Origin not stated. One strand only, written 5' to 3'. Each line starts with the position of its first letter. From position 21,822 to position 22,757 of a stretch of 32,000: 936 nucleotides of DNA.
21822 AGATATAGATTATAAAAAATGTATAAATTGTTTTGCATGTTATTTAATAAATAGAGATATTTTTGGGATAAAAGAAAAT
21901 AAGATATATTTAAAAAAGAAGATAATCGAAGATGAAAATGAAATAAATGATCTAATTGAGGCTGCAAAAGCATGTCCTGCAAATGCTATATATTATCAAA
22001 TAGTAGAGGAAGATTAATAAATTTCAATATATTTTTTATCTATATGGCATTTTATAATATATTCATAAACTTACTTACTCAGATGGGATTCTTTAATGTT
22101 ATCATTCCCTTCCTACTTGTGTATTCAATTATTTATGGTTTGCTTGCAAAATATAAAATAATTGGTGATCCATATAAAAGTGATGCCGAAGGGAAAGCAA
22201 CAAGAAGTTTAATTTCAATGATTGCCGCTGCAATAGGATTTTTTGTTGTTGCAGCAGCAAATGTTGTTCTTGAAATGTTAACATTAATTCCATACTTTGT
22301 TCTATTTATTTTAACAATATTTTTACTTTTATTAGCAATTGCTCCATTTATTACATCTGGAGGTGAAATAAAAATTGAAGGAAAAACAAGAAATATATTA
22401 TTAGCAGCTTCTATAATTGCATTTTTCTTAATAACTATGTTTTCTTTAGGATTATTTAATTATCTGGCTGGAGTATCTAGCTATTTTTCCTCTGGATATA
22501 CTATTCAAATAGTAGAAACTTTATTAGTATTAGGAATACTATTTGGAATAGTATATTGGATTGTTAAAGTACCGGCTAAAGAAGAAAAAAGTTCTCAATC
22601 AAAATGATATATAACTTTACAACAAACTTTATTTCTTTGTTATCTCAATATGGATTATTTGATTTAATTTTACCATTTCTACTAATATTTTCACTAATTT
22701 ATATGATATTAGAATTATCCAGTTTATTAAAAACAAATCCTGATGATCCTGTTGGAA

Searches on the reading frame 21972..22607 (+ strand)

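Call 68: search_protein_families(library=pfam, proteins=[window:21972-22607:+], max_evalue=0.01)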
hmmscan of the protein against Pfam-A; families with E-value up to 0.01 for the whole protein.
window:21972-22607:+ (211 aa): 1 family
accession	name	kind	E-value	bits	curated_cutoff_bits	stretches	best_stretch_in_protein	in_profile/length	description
PF18895.5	T4SS_pilin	-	0.0045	17.5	26.6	1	40-101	16-69/71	Type IV secretion system pilin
